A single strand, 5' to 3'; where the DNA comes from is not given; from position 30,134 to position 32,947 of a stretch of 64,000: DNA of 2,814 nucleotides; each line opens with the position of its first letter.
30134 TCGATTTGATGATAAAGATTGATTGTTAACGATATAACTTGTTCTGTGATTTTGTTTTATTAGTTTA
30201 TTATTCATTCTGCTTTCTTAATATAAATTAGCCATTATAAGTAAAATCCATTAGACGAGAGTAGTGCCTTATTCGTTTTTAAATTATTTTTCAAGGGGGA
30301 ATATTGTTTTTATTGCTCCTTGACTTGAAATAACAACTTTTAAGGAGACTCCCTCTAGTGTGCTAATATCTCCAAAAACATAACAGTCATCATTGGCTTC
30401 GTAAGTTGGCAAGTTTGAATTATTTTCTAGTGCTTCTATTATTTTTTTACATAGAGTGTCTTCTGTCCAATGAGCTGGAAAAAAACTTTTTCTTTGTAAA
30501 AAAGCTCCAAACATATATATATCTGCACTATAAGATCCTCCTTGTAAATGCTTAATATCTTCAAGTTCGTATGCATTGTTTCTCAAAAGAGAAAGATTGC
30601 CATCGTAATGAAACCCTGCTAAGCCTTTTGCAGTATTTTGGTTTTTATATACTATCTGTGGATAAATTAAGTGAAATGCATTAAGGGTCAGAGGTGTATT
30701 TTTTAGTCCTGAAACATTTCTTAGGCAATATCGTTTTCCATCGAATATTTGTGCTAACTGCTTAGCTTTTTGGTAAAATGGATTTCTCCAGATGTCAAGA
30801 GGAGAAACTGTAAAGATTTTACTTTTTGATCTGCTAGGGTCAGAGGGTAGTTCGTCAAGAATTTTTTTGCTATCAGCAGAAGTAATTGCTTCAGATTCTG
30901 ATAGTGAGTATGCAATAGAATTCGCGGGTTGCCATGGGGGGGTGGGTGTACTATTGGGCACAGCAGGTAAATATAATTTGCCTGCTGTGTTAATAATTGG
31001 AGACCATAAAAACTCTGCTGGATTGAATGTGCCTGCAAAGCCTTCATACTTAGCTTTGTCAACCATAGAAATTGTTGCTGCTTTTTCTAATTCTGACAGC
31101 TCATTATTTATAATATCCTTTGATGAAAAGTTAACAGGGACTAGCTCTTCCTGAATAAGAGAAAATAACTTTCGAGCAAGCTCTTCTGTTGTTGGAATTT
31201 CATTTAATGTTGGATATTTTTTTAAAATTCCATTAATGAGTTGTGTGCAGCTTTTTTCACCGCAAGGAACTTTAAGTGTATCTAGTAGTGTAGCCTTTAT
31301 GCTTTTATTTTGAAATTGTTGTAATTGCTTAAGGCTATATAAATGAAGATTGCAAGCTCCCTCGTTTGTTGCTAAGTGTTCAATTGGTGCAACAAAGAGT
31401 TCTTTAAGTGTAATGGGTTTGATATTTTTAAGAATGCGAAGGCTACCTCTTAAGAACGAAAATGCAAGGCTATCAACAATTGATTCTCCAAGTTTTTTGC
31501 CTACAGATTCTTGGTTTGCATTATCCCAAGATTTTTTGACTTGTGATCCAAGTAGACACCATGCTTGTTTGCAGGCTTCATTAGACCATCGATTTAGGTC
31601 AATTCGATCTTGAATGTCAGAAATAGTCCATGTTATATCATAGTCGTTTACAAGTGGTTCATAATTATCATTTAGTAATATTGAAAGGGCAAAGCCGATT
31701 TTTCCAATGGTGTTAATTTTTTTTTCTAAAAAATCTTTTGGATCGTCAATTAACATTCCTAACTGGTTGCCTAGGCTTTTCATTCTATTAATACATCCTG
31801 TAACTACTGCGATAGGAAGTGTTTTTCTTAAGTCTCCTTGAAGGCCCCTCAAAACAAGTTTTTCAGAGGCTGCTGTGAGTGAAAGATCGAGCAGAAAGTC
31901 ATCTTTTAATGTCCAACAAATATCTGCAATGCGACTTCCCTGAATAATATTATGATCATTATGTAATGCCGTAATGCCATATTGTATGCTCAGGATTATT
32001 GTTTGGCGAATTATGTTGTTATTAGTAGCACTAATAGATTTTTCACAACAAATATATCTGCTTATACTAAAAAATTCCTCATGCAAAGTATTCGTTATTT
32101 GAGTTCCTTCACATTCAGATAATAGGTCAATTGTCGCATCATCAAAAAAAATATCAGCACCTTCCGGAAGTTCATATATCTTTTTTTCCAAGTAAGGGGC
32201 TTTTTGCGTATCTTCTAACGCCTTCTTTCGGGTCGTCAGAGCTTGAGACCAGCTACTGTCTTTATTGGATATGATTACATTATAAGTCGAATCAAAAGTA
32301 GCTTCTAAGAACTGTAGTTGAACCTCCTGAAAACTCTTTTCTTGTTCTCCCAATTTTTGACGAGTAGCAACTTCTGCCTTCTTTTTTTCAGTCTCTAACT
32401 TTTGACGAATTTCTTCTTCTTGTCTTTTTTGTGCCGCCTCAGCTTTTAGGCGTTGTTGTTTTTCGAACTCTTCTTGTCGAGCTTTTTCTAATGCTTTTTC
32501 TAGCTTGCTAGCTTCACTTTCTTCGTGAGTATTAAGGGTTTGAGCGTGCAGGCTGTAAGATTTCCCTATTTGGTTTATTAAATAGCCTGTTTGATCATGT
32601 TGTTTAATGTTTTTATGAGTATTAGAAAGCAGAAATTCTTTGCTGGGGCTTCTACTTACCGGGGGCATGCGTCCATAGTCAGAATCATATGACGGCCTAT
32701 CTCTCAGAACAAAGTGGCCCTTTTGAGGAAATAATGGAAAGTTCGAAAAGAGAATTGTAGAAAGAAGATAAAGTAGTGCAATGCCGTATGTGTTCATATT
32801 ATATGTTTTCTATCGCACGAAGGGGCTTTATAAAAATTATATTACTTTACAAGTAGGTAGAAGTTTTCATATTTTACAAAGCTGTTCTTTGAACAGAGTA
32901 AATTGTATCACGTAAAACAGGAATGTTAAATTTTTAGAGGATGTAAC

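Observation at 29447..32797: Polymorphic-toxin-like locus: secreted coiled-coil protein ending in an EndoU-like nuclease domain, plus a downstream candidate immunity gene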

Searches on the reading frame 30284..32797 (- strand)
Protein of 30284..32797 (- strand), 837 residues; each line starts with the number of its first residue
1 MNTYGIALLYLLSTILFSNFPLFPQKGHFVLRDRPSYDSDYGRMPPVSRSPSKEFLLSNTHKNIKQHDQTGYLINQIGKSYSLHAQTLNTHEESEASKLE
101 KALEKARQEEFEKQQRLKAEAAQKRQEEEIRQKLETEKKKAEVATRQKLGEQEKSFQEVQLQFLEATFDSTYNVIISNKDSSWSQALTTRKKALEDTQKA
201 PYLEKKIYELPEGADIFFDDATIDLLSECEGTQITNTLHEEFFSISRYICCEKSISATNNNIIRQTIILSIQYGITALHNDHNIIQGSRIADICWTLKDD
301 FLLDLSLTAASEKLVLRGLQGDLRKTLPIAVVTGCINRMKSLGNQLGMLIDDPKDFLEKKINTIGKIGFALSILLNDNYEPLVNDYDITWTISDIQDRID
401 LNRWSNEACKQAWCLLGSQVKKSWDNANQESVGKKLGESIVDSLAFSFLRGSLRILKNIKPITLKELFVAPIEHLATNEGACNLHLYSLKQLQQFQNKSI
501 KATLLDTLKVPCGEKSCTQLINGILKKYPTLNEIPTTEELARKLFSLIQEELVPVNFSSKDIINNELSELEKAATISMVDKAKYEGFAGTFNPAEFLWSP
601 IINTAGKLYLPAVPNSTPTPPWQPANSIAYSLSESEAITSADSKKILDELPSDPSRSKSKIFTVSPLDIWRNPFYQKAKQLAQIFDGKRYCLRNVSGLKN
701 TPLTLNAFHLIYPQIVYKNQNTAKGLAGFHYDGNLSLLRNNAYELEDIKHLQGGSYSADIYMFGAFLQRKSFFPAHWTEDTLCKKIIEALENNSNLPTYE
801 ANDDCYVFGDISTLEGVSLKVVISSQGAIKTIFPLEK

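Call 3: search_protein_families(library=pfam, proteins=[window:30284-32797:-], max_evalue=1)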
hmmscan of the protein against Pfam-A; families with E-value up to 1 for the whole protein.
window:30284-32797:- (837 aa): 3 families
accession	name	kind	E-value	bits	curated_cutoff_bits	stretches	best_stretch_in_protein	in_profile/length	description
PF14436.11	EndoU_bacteria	-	2.7e-08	34.7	25.3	1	722-835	15-128/129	Bacterial EndoU nuclease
PF03154.20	Atrophin-1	-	0.09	11.3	29.9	1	44-159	533-646/992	Atrophin-1 family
PF12567.14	CD45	-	0.26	11.7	25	1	496-519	8-31/59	Leukocyte receptor CD45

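Call 4: search_protein_families(library=ncbifam, proteins=[window:30284-32797:-], max_evalue=1)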
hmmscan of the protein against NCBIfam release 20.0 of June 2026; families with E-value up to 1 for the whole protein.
window:30284-32797:- (837 aa): 1 family
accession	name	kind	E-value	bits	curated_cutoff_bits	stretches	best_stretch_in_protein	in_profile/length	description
TIGR02794.1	tolA_full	equivalog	0.56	9.4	59.45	1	91-154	142-209/362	cell envelope integrity protein TolA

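Call 6: search_solved_structures(query=window:30284-32797:-, max_evalue=1, show_alignments=3)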
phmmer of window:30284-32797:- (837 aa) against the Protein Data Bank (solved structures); distinct sequences matched with E-value up to 1: 1.
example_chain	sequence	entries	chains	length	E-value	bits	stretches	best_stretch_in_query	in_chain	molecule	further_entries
9l5r_P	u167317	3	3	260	0.98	10.6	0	63-131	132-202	Putative pre-mRNA splicing protein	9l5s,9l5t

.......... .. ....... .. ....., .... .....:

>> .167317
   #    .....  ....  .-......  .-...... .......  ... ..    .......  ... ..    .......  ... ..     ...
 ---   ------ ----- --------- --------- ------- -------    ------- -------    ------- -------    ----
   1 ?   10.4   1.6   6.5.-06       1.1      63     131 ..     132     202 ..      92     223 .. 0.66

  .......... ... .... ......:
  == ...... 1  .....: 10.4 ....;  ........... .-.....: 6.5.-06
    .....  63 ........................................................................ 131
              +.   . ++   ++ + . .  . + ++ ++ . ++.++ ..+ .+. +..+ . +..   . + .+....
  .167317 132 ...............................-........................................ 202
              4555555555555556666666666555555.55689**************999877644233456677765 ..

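Call 7: find_encoding_contigs(protein=window:30284-32797:-, flank=10000, max_places=6)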
Protein window:30284-32797:- (837 aa): no gene with exactly this product is on record in the collection.

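Call 8: find_homologous_proteins(query=window:30284-32797:-, max_evalue=0.001)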
Query window:30284-32797:- (837 aa): 2 proteins with E <= 0.001 among 8000 candidates.
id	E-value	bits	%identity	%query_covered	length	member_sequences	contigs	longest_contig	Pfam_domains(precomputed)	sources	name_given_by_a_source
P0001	0.0e+0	1893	100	100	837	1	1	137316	PF14436.12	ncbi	-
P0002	1.2e-184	634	42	96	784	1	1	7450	PF14436.12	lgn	-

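Call 9: find_encoding_contigs(protein=P0002, flank=10000, max_places=6)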
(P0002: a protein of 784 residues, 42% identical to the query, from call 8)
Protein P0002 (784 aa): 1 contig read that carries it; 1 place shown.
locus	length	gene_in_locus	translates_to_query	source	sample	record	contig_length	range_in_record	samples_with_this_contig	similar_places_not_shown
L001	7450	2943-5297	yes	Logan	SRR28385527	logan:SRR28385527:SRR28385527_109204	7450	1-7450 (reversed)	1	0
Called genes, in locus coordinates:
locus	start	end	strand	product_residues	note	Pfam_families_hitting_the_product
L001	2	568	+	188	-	?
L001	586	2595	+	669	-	-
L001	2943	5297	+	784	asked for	PF14436:EndoU_bacteria (weak)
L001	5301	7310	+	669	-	-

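Call 10: find_encoding_contigs(protein=P0001, flank=10000, max_places=3)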
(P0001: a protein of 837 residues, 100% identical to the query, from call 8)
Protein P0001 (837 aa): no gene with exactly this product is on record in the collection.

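Call 16: find_related_loci(query=A1, collection=genome_contigs, flank=10000)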
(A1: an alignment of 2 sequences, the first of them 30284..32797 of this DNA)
Query A1 (837 aa) in genome_contigs; peptide patterns used: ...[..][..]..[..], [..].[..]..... (x = any residue, [..] = any of these).
238 stretches matched a pattern, but none encodes a relative of the query by tblastn (E <= 1e-3).

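Call 19: list_cluster_members(proteins=[window:30284-32797:-, window:29447-30208:-, window:29128-29472:-, window:36725-38245:-, window:33318-34814:+, window:25349-27586:-])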
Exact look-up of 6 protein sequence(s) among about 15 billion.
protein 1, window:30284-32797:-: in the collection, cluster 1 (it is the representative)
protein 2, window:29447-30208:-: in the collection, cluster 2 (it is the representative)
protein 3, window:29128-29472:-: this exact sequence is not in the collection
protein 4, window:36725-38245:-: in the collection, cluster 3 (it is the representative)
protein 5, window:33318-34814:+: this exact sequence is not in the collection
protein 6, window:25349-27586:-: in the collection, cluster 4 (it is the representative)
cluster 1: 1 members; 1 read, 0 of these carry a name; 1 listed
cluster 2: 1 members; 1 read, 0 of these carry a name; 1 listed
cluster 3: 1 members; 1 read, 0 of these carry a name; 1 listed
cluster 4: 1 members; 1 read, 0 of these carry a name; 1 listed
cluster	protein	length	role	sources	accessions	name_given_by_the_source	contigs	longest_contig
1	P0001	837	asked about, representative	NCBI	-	-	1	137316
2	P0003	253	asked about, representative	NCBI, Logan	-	-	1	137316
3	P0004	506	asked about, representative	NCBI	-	-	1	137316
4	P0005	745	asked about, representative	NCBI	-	-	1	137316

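Call 20: find_encoding_contigs(protein=P0003, flank=10000, max_places=6)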
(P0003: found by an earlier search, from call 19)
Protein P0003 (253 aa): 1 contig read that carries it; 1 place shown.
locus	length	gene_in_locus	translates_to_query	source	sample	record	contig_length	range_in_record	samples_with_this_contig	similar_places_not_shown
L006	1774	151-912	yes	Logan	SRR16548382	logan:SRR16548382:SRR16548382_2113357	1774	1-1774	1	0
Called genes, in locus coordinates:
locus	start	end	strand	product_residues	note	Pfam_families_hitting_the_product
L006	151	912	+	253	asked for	-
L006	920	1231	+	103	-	PF18765:Polbeta (weak)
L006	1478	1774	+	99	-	?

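Call 37: search_protein_families(library=padloc, proteins=[window:30284-32797:-, L001:5301-7310:+, L001:586-2595:+], max_evalue=0.1)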
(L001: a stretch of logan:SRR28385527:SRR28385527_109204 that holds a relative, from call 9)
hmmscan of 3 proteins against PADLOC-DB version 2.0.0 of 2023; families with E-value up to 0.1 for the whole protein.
window:30284-32797:- (837 aa): 1 family
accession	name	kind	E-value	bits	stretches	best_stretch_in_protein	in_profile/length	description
PDLC03572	REase_II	-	0.013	12.4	1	60-151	155-247/371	Type II restriction enzyme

L001:5301-7310:+ (669 aa): 0 families

L001:586-2595:+ (669 aa): 0 families

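Call 46: predict_structure(alignment_id=A1)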
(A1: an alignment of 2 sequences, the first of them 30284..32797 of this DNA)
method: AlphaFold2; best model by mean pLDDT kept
length: 837 residues; sequences in the alignment: 2
mean_pLDDT: 34.8   pTM: 0.22
mean pLDDT of the five models: 34.8, 33.1, 30.3, 29.5, 29.1
residues with pLDDT >= 90: 0; 70-90: 23; 50-70: 60; < 50: 754
segments of 3 or more residues with pLDDT < 50: 1-75, 141-773, 792-812, 821-832, 834-837
pLDDT, mean of each block of 10 residues (from residue 1): 40 38 28 30 33 34 39 48 57 64 72 71 71 67 42 35 33 30 34 36 27 27 30 34 36 31 34 33 30 36 32 30 32 33 30 40 39 30 25 27 29 28 29 28 27 28 29 26 24 28 25 31 38 33 35 33 43 37 34 31 34 26 23 25 30 29 26 30 29 25 24 21 22 26 29 29 26 48 52 44 40 50 43 45
secondary structure, 60 per line:
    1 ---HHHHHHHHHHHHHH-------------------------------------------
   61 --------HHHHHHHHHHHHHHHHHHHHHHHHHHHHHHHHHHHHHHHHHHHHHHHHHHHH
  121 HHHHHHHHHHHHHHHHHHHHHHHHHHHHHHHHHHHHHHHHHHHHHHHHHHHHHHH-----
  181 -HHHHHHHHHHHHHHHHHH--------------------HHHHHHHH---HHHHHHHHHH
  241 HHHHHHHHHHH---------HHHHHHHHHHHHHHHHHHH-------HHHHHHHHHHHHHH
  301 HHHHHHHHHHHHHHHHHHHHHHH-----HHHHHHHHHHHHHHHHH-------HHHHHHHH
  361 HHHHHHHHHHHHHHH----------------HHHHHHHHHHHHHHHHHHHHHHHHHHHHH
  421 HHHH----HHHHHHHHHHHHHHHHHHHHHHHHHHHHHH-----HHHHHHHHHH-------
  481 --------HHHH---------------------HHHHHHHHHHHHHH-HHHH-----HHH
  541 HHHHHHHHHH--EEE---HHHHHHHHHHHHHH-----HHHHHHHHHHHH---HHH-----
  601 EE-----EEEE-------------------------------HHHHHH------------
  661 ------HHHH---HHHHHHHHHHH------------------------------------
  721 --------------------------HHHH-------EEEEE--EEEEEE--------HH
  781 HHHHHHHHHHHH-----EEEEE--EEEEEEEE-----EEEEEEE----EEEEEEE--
elements in order (helices of 4 or more, strands of 3 or more residues): H4-17 H69-175 H182-199 H220-227 H231-251 H261-279 H287-323 H329-345 H353-375 H392-424 H429-458 H464-473 H489-492 H514-527 H529-532 H538-550 E553-555 H559-572 H578-589 E608-611 H643-648 H667-670 H674-684 H747-750 E758-762 E765-770 H779-792 E798-802 E805-812 E818-824 E829-835

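Call 47: search_protein_representatives(alignment_id=A1)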
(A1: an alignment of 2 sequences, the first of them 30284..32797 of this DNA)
Query: 2 sequences, 861 profile positions. Proteins with E-value up to 0.001 (for the whole library): 304; up to 1e-10: 40; up to 1e-30: 2. The best 150 are listed.
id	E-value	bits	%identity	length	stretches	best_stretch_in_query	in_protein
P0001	0.0e+00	1706.5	-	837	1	1-860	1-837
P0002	0.0e+00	1575.7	-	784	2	22-695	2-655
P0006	7.6e-21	90.2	-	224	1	686-857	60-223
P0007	1.5e-19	85.9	-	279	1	661-858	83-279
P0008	2.4e-18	81.9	-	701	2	638-857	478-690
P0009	3.8e-18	81.3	-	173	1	704-858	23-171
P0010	9.5e-18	79.9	-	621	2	699-857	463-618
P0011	2.6e-17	78.5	-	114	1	748-858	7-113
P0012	7.7e-16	73.6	-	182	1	698-858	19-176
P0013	1.9e-15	72.3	-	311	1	727-859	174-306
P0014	2.4e-15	72.0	-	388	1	706-858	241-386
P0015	3.3e-15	71.5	-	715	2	726-858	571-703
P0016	4.8e-15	71.0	-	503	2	717-859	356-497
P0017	5.1e-15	70.9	-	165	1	719-860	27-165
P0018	1.3e-14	69.5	-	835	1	716-858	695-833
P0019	4.5e-14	67.8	-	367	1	720-858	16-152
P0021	5.9e-14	67.4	-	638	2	708-857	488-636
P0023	1.9e-13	65.7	-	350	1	708-858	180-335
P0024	5.7e-13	64.1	-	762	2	723-858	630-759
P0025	6.3e-13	64.0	-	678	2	745-857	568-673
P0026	1.1e-12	63.2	-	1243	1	645-849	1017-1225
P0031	1.6e-11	59.3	-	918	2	695-858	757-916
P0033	2.0e-11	59.1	-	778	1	687-860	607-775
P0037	5.6e-11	57.5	-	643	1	723-858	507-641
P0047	1.2e-10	56.4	-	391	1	719-859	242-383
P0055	2.9e-10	55.2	-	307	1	743-860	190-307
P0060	5.4e-10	54.3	-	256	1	729-858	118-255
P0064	7.7e-10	53.8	-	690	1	684-858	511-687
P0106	1.9e-08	49.2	-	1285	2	724-857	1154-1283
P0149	3.2e-07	45.1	-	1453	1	680-859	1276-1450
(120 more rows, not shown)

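Call 54: search_protein_families(library=pfam, alignment_id=A4, max_evalue=0.001)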
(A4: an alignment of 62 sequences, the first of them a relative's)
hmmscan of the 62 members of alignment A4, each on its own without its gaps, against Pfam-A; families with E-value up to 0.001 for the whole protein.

A. member 1, P0008 (701 aa): 1 family
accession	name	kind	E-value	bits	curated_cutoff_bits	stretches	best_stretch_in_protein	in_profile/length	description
PF14436.11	EndoU_bacteria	-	5.9e-12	46.5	25.3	1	581-691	19-128/129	Bacterial EndoU nuclease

B. families by the number of members that match (of 62 scanned): 3 families
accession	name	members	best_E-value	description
PF14436.11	EndoU_bacteria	62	1.2e-15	Bacterial EndoU nuclease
PF13933.12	HRXXH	1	0.00044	Putative peptidase family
PF23055.1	DUF7041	1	0.00064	Domain of unknown function (DUF7041)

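Call 56: find_encoding_contigs(protein=P0025, flank=6000, max_places=3)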
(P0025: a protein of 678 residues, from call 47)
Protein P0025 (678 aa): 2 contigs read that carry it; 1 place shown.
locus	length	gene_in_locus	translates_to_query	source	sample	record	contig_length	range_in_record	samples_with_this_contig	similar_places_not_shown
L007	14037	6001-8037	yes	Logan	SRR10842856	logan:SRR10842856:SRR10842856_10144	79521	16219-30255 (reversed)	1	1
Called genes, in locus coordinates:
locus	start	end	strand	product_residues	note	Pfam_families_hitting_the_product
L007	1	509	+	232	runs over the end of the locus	-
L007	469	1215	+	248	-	PF08843:AbiEii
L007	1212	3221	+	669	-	PF01432:Peptidase_M3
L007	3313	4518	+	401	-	PF01551:Peptidase_M23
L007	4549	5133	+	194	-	-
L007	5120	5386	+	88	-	-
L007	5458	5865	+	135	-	-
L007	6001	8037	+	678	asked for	PF14436:EndoU_bacteria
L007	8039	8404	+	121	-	-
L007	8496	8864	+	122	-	-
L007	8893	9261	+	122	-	-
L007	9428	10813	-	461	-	PF03951:Gln-synt_N, PF00120:Gln-synt_C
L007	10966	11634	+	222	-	-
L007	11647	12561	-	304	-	-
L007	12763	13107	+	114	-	-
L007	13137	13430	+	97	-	-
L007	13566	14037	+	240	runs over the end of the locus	PF00117:GATase, PF07722:Peptidase_C26 (faint)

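Call 62: find_encoding_contigs(protein=P0008, flank=6000, max_places=3)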
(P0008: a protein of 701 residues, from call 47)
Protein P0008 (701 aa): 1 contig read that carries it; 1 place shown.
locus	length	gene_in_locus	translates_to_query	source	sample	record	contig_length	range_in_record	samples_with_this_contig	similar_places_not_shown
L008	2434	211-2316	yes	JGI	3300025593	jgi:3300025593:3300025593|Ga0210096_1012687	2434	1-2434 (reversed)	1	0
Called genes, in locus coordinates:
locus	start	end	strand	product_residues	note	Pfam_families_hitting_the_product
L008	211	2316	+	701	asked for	PF14436:EndoU_bacteria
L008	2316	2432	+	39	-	?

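Call 63: find_encoding_contigs(protein=P0010, flank=6000, max_places=3)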
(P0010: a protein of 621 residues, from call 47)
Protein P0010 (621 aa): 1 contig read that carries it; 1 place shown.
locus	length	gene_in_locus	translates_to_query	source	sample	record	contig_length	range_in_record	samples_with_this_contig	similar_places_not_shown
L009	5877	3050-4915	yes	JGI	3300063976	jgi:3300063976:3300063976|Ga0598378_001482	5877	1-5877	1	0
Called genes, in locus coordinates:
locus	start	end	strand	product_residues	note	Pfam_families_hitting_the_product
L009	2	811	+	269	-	?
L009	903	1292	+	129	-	PF13441:Gly-zipper_YMGG (weak)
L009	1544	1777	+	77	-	-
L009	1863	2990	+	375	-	PF13784:Fic_N, PF02661:Fic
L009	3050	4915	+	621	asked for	PF14436:EndoU_bacteria (weak)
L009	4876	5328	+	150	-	-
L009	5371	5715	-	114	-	-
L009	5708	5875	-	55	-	?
